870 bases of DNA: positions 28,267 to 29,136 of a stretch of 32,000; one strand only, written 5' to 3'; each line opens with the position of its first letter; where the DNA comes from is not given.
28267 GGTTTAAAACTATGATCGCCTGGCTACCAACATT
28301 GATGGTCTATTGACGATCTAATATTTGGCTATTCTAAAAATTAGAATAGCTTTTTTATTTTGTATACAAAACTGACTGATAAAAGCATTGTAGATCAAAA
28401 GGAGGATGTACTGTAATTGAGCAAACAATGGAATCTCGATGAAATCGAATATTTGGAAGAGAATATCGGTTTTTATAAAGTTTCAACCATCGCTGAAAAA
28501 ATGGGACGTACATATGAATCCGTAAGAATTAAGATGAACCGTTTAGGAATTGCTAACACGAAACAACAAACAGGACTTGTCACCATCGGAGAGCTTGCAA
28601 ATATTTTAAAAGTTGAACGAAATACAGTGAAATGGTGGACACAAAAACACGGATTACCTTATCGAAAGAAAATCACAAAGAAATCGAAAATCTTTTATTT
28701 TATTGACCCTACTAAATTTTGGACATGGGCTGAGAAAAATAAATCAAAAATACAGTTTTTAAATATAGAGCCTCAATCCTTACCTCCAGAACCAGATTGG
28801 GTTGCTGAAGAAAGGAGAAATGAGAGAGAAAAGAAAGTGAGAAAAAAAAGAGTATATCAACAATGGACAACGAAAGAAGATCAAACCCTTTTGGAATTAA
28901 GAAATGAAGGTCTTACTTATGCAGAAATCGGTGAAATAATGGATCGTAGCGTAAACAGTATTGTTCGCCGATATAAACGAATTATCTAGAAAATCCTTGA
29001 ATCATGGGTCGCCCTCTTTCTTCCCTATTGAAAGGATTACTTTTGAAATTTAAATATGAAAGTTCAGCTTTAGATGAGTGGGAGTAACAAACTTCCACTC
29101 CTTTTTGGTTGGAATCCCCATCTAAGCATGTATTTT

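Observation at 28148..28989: c-di-GMP-I riboswitch with a strand-exchange terminator gating a three-HTH Myb-like DNA-binding protein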

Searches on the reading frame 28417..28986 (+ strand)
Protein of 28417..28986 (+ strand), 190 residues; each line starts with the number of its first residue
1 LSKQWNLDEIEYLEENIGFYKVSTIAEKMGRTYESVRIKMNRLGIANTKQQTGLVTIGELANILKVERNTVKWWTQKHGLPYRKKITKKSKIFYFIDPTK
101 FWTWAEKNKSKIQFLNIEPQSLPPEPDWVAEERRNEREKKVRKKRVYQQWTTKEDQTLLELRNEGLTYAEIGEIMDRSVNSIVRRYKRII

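Call 6: search_protein_families(library=pfam, proteins=[window:28417-28986:+], max_evalue=1)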
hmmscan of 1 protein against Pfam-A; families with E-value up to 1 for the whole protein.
window:28417-28986:+ (190 aa): 12 families
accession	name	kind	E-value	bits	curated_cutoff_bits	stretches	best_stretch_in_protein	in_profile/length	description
PF08281.18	Sigma70_r4_2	-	6.3e-07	29.4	25.7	1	154-188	14-49/54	Sigma-70, region 4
PF12728.13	HTH_17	-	1.9e-06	28.4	27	1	55-86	2-32/51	Helix-turn-helix domain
PF13411.12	MerR_1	-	1.7e-05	25.3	21.6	1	56-88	2-32/69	MerR HTH family regulatory protein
PF13921.12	Myb_DNA-bind_6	-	2.8e-05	24.6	22.9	1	150-188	1-41/60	Myb-like DNA-binding domain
PF00249.37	Myb_DNA-binding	-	6.4e-05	23.4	24.4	1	149-188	3-44/46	Myb-like DNA-binding domain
PF04545.22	Sigma70_r4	-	0.00018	21.4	24.1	1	156-189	11-44/50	Sigma-70, region 4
PF13384.12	HTH_23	-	0.00021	21.5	24.6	1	159-188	11-40/50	Homeodomain-like domain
PF08279.18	HTH_11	-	0.001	19.4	25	0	49-71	10-32/55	HTH domain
PF13936.12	HTH_38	-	0.0013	18.9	27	1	154-184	9-39/44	Helix-turn-helix domain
PF12840.13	HTH_20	-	0.02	15.3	27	0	159-183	11-35/51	Helix-turn-helix domain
PF19610.4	DUF6115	-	0.067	14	27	1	125-173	74-118/134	Family of unknown function (DUF6115)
PF23045.1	DUF7037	-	0.52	10.8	27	0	65-80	8-23/43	Domain of unknown function (DUF7037)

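Call 7: search_protein_families(library=ncbifam, proteins=[window:28417-28986:+], max_evalue=1)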
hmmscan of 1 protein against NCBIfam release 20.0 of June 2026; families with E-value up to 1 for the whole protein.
window:28417-28986:+ (190 aa): 8 families
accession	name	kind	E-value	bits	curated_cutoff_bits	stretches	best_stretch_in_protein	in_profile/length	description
TIGR02937.1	sigma70-ECF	superfamily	0.00064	19.4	42.9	1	99-190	85-158/165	sigma-70 family RNA polymerase sigma factor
NF047737.1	antiphage_MADS1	equivalog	0.00067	19.8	80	1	55-84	4-33/49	methylation-associated defense system helix-turn-helix domain-containing protein MAD1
TIGR02984.1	Sig-70_plancto1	subfamily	0.0015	18.1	183.75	1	156-188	146-179/189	RNA polymerase sigma-70 factor, Planctomycetaceae-specific subfamily 1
NF009177.0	PRK12525.1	subfamily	0.0095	15.8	266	1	105-183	78-152/168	RNA polymerase sigma factor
TIGR01764.1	excise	domain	0.0099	16.2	28.8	1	56-82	3-29/49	excisionase family DNA-binding protein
TIGR04318.1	lacto_ODC_hypo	hypoth_equivalog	0.04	12.2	950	1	68-109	397-440/695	putative ornithine decarboxylase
NF008889.0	PRK11924.1-1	subfamily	0.067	12.8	181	1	113-186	87-155/173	RNA polymerase sigma factor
NF002620.0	PRK02277.1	subfamily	0.11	12.1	115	0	50-79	15-43/201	orotate phosphoribosyltransferase-like protein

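Call 10: search_protein_families(library=phrogs, proteins=[window:28417-28986:+], max_evalue=0.01)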
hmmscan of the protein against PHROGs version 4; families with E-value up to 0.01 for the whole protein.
window:28417-28986:+ (190 aa): 21 families
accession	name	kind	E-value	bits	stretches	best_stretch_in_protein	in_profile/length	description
phrog_323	-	transcription regulation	2.8e-22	80.7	2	1-88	4-76/319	transcriptional regulator, D5-like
phrog_16747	-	unknown function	1.7e-07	32.1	1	138-188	128-178/185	-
phrog_11376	-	unknown function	4.7e-07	31.1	1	134-188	27-81/134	-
phrog_3855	-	DNA, RNA and nucleotide metabolism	5.1e-05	24.7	0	152-188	66-102/115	HTH DNA binding protein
phrog_20648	-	DNA, RNA and nucleotide metabolism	0.0001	22.6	1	144-188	185-229/311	dCMP deaminase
phrog_664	-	DNA, RNA and nucleotide metabolism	0.00012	23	0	132-185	68-120/210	DNA binding protein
phrog_15534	-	DNA, RNA and nucleotide metabolism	0.00019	23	1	46-85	35-73/93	HTH DNA binding protein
phrog_8446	-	DNA, RNA and nucleotide metabolism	0.00019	22.2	0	55-88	73-106/211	HNH endonuclease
phrog_66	-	integration and excision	0.00024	21.9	1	48-152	87-185/412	excisionase and transcriptional regulator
phrog_18208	-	unknown function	0.00026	21.6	1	28-106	73-151/165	-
phrog_1740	-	transcription regulation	0.00032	20.3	1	129-190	145-209/567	RNA polymerase sigma factor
phrog_10458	-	unknown function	0.00037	21.7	1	41-97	26-81/91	-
phrog_6058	-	unknown function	0.00058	20.6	1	20-107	25-79/113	-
phrog_2308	-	unknown function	0.00062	20.9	0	152-187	3-37/138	-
phrog_7950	-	transcription regulation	0.0016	19.5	0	56-79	22-45/68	transcriptional repressor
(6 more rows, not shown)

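Call 11: find_homologous_proteins(query=window:28417-28986:+)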
Query window:28417-28986:+ (190 aa): 21 proteins with E <= 0.001 among 112 candidates.
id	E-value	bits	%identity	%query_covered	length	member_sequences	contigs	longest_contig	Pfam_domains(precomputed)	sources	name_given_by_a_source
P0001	3.4e-120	417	100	100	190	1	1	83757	PF12728.14,PF13411.13,PF08281.19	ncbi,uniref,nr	ncbi:DNA-binding transcriptional MerR regulator [Oikeobacillus pervagus]|uniref:DNA-binding transcri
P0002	2.6e-78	280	66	99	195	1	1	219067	PF12728.14,PF13411.13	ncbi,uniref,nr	ncbi:helix-turn-helix domain-containing protein [Bacillus sp. REN10]|uniref:helix-turn-helix domain-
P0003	4.9e-77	276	64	100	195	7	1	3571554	PF12728.14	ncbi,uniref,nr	ncbi:helix-turn-helix domain-containing protein [Bacillus sp. FJAT-42315]|uniref:helix-turn-helix do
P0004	4.6e-76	273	60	99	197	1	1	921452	PF00249.38,PF08279.19,PF13411.13,PF13921.13,PF13384.13,PF07750.18,PF08281.19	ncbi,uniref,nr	ncbi:Myb-like DNA-binding domain-containing protein [Bacillus xiapuensis]|uniref:Myb-like DNA-bindin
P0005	6.5e-75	269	64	99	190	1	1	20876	PF13384.13,PF13936.13,PF08281.19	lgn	-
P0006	1.6e-72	261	64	100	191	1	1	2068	PF12728.14,PF00249.38,PF13921.13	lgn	-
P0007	1.8e-72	261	64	100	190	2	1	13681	PF13384.13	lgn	-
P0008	2.3e-72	261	63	99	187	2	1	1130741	PF12728.14,PF13411.13,PF13384.13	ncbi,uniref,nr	ncbi:helix-turn-helix domain-containing protein [Bacillus sp. FJAT-49705]|uniref:Helix-turn-helix do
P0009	2.9e-72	260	65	99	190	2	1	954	PF12728.14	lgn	-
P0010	3.1e-71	257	62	99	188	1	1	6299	PF12728.14,PF13384.13,PF13936.13,PF08281.19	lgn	-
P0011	5.3e-71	256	61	99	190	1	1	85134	PF12728.14,PF13384.13,PF08281.19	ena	-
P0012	8.1e-71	256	64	99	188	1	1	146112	PF12728.14,PF13411.13,PF13384.13,PF08281.19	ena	-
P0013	1.3e-70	255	63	100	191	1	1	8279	PF12728.14,PF13921.13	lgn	-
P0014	2.4e-70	254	61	99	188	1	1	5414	PF12728.14,PF08281.19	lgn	-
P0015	5.2e-70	253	62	100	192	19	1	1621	PF12728.14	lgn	-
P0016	1.6e-69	252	61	100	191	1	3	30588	PF12728.14,PF13411.13,PF13921.13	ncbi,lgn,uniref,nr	ncbi:helix-turn-helix domain-containing protein [Cytobacillus sp.]|uniref:helix-turn-helix domain-co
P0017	5.8e-69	250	61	99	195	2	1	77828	PF12728.14,PF00249.38,PF13921.13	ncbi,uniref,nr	ncbi:DNA-binding CsgD family transcriptional regulator [Cytobacillus eiseniae]|uniref:DNA-binding Cs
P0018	9.2e-66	239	59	99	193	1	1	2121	PF13411.13,PF13921.13,PF13384.13,PF08281.19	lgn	-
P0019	7.8e-65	236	58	99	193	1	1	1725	PF12728.14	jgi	jgi:hypothetical protein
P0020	4.3e-59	218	55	99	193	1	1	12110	PF00249.38,PF13921.13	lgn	-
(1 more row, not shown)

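Call 14: find_related_loci(query=A1, collection=genome_contigs, flank=3000)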
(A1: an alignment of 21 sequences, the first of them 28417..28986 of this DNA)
Query A1 (190 aa) in genome_contigs; peptide patterns used: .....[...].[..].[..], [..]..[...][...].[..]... (x = any residue, [..] = any of these).
79 stretches matched a pattern; 66 encode a relative of the query (tblastn E <= 1e-3); 66 distinct loci.
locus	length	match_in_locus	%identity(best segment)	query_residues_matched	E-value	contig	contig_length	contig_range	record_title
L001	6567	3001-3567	66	1-189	2e-84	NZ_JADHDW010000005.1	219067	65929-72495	Bacillus sp. REN10 scaffold5, whole genome shotgun sequence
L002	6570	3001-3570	64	1-190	4e-83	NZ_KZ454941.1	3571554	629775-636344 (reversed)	Bacillus sp. FJAT-42315 Scaffold1, whole genome shotgun sequence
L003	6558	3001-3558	65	1-186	2e-81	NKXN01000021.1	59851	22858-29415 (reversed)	Bacillaceae bacterium SAS-127 SAS-12_7_21, whole genome shotgun sequence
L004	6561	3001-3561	63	1-189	2e-78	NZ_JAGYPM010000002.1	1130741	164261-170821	Cytobacillus citreus strain FJAT-49705 Scaffold2, whole genome shotgun sequence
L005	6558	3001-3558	63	3-190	2e-78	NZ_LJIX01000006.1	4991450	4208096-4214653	Cytobacillus solani strain FJAT-18043 super27, whole genome shotgun sequence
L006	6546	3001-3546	64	1-182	1e-77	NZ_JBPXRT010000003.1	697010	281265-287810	Bacillus sp. Hm123 Hm123_ctg003, whole genome shotgun sequence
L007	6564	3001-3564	61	1-190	1e-76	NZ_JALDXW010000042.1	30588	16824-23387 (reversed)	MAG: Cytobacillus sp. isolate MCT-GLY-40 NODE_1280_length_30588_cov_22.946517, whole genome shotgun sequence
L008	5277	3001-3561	60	3-189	3e-74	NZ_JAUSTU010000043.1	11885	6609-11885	Robertmurraya andreesenii strain DSM 23948 Ga0480525_43, whole genome shotgun sequence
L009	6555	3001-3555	60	4-189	2e-72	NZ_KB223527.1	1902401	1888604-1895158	Calidifontibacillus oryziterrae strain ZYK Scaffold1, whole genome shotgun sequence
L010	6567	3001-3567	58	1-189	7e-72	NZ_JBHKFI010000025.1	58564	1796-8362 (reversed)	Cytobacillus sp. Hz8 contig25, whole genome shotgun sequence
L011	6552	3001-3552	56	5-190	2e-71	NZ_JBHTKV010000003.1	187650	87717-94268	Oceanobacillus caeni strain CCUG 53534 GCM70027462_34, whole genome shotgun sequence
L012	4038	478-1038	57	1-189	4e-70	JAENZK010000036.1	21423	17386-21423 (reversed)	MAG: Alkalihalobacillus macyae isolate BM5_bin.5 BM5_bin5_NODE_556_length_21423_cov_5.958489, whole genome shotgun seque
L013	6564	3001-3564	54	1-190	8e-70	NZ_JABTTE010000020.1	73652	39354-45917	Calidifontibacillus erzurumensis strain P2 P2-assembly-2020_contig_20, whole genome shotgun sequence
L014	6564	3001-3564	55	1-190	1e-68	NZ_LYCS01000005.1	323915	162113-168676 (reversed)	Oceanobacillus sp. Castelsardo contig_5, whole genome shotgun sequence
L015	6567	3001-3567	55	1-189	2e-68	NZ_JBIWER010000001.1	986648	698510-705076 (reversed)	Psychrobacillus sp. NPDC096623 NPDC096623_227_H11.ctg-0001, whole genome shotgun sequence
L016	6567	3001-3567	54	1-189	3e-68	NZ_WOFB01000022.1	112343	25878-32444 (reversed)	Oceanobacillus salinisoli strain YIM B00359 contig22, whole genome shotgun sequence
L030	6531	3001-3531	45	8-189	7e-49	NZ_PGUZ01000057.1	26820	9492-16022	Bacillus sp. V3-13 contig_57, whole genome shotgun sequence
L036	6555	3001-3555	40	3-189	6e-44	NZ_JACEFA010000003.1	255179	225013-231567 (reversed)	Paraliobacillus salinarum strain G6-18 Scaffold3, whole genome shotgun sequence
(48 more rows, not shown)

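Call 29: search_solved_structures(query=A1, max_evalue=1, show_alignments=2)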
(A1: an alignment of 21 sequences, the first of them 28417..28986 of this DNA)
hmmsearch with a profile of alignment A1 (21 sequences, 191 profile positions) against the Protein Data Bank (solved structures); distinct sequences matched with E-value up to 1: 5.
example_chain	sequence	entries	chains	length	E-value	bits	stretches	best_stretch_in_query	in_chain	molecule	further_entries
5aj4_Ad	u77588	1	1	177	0.023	17.7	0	111-162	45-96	MITORIBOSOMAL PROTEIN MS26, MRPS26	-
5aj3_d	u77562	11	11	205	0.034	17.1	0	111-161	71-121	MITORIBOSOMAL PROTEIN MS26, MRPS26 | Mitochondrial ribosomal protein S26 | 28S ribosomal protein S26, mitochondrial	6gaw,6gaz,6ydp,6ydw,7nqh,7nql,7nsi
2llk_A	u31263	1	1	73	0.16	14.9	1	145-188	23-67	Cyclin-D-binding Myb-like transcription factor 1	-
8hno_A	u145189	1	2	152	0.41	13.6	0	147-183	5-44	Archaeal transcription regulator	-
8hnp_A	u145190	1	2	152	0.7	12.8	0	147-183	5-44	Archaeal transcription regulator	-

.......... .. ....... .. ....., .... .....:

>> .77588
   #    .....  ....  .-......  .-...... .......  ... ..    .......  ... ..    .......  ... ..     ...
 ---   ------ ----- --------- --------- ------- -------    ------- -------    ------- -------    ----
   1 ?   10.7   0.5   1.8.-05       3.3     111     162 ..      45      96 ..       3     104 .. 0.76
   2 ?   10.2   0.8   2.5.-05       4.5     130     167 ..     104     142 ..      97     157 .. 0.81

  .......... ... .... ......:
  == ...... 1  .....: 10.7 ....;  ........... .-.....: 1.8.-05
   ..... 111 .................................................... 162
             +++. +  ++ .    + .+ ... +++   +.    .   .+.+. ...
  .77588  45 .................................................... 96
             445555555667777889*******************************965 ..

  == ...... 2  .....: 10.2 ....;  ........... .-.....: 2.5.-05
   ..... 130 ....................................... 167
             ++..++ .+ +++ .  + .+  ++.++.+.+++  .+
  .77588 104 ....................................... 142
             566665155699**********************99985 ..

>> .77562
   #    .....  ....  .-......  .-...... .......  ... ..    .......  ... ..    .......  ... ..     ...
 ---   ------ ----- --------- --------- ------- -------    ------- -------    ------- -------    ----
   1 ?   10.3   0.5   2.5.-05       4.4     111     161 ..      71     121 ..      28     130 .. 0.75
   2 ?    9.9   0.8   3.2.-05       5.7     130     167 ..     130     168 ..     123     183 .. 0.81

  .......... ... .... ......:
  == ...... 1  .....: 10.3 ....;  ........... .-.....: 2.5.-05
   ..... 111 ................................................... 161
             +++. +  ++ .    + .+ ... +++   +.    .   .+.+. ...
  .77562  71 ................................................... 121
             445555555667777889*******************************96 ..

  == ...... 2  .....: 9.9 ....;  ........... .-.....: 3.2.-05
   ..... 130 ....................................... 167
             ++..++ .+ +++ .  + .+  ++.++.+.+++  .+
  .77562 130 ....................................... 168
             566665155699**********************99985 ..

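Call 30: search_protein_families(library=pfam, proteins=[L009:2218-2940:+, L030:1198-2904:+, L016:1841-2128:+, L016:2140-2349:+, L036:3702-4133:+, L036:4140-5405:+], max_evalue=0.001)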
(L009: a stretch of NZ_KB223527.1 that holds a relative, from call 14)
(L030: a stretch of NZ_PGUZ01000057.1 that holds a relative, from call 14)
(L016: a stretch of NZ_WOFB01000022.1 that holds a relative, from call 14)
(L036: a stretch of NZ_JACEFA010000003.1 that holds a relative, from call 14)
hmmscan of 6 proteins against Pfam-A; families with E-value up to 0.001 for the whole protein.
L009:2218-2940:+ (241 aa): 1 family
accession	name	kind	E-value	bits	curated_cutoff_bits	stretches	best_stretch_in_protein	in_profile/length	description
PF00563.25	EAL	-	3.6e-42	144.8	31.3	1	6-229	4-236/236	EAL domain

L030:1198-2904:+ (569 aa): 7 families
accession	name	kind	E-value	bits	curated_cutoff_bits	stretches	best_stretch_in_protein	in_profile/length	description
PF00015.26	MCPsignal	-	5.2e-52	176.6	34.6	1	339-521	3-171/172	Methyl-accepting chemotaxis protein (MCP) signalling domain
PF17202.10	sCache_3_3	-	3.6e-37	127.4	28.8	1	85-186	3-105/107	Single cache domain 3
PF17201.10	Cache_3-Cache_2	-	6.6e-27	95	27.7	1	44-186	30-192/299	Cache 3/Cache 2 fusion domain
PF00672.30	HAMP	-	2.8e-14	53.6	25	1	209-260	1-52/53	HAMP domain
PF17203.10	sCache_3_2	-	3e-12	47.3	28.4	1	98-187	50-137/140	Single cache domain 3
PF14827.12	dCache_3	-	3.1e-05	24.1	25.7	1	88-177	143-234/239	Double sensory domain of two-component sensor kinase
PF20155.4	TMP_3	-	0.0001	22.5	41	0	244-343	2-96/192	Tape measure protein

L016:1841-2128:+ (96 aa): 0 families

L016:2140-2349:+ (70 aa): 1 family
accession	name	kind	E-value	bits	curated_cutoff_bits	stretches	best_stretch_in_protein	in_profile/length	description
PF09953.15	DUF2187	-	1.2e-12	48.1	24.7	1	15-69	4-59/60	Uncharacterized protein conserved in bacteria (DUF2187)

L036:3702-4133:+ (144 aa): 3 families
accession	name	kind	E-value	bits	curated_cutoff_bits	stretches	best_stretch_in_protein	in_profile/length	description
PF00436.31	SSB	-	1.2e-36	125.3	26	1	5-106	1-104/104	Single-strand binding protein family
PF22657.2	SSB_1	-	7.8e-05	23.2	27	1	6-83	1-78/91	Another single-strand binding protein family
PF01336.31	tRNA_anti-codon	-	0.00033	21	27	1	50-98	27-72/75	OB-fold nucleic acid binding domain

L036:4140-5405:+ (422 aa): 1 family
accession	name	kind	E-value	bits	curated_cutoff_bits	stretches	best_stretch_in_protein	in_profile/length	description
PF00145.23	DNA_methylase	-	4.7e-27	95.7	22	1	15-405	4-320/324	C-5 cytosine-specific DNA methylase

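Call 35: predict_structure(alignment_id=A1)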
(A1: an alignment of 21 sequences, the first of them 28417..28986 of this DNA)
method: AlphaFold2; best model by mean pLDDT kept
length: 190 residues; sequences in the alignment: 21
mean_pLDDT: 84.0   pTM: 0.55
mean pLDDT of the five models: 84.0, 83.3, 82.5, 81.8, 81.1
residues with pLDDT >= 90: 61; 70-90: 108; 50-70: 17; < 50: 4
segments of 3 or more residues with pLDDT < 50: 49-51
pLDDT, mean of each block of 10 residues (from residue 1): 80 74 84 84 63 77 88 91 78 83 93 88 87 86 69 95 96 88 92
secondary structure, 60 per line:
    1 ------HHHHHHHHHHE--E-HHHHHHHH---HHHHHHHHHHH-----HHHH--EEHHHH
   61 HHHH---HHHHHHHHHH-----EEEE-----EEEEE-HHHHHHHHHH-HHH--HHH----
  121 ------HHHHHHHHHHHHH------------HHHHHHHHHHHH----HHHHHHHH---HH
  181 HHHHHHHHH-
elements in order: H7-16 H22-29 H33-43 H49-52 H57-64 H68-77 E83-86 E92-96 H98-107 H127-139 H152-163 H168-175 H179-189

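Call 38: fold_search(model_id=the predicted structure, library=pdb)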
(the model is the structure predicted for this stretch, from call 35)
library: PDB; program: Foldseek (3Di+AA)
matches with E <= 10: 838; with E <= 0.001: 0
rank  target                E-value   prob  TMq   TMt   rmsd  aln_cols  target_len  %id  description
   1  8zde_B                2.1e-02  0.51  0.21  0.25  21.1       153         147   16  Crystal structure of HsmR with DNA bound (released 2025-11-05)
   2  8zde_C                4.1e-02  0.47  0.21  0.26  17.8       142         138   18  Crystal structure of HsmR with DNA bound (released 2025-11-05)
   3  8zde_F                6.1e-02  0.41  0.21  0.28  19.4       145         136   16  Crystal structure of HsmR with DNA bound (released 2025-11-05)
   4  8zde_A                6.9e-02  0.38  0.21  0.26  18.9       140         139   15  Crystal structure of HsmR with DNA bound (released 2025-11-05)
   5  8b9x_B                6.9e-02  0.25  0.20  0.15  15.8       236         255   15  Chimeric protein of human UFM1 E3 ligase, UFL1, and DDRGK1 (released 2023-10-25)
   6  5eyb_B                1.0e-01  0.38  0.25  0.16  14.9       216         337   12  X-ray Structure of Reb1-Ter Complex (released 2016-04-13)
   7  1s3j_A                1.2e-01  0.33  0.21  0.27  18.2       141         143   15  X-ray crystal structure of YusO protein from Bacillus subtilis (released 2004-04-13)
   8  3cjn                  1.5e-01  0.41  0.24  0.30  20.1       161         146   16  Crystal structure of transcriptional regulator, MarR family, from Silicibacter pomeroyi (released 2008-03-25)
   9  3s2w_H                1.6e-01  0.30  0.23  0.29  21.2       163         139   15  The crystal structure of a MarR transcriptional regulator from Methanosarcina mazei Go1 (released 2011-06-22)
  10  7dvv_B                1.7e-01  0.23  0.21  0.27  19.6       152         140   11  Heme sensor protein PefR from Streptococcus agalactiae bound to operator DNA (28-mer) (released 2021-09-29)
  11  3r0a_A                1.8e-01  0.51  0.19  0.28  16.0       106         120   15  Possible transcriptional regulator from Methanosarcina mazei Go1 (gi 21227196) (released 2011-03-23)
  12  1r1u_A                2.0e-01  0.38  0.19  0.34  16.5       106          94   16  Crystal structure of the metal-sensing transcriptional repressor CzrA from Staphylococcus aureus in the apo-form (released 2004-05-18)
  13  3m8e_A                2.0e-01  0.20  0.19  0.29  16.5       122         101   16  Protein structure of Type III plasmid segregation TubR (released 2010-07-07)
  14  3m9a                  2.3e-01  0.38  0.21  0.36  16.3        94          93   17  Protein structure of type III plasmid segregation TubR (released 2010-07-07)
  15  9e8o_X                2.3e-01  0.11  0.14  0.09  17.1       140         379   11  Nub1/Fat10-processing human 26S proteasome bound to Txnl1 with Rpt2 at top of spiral staircase and partially unfolded  (released 2024-12-04)
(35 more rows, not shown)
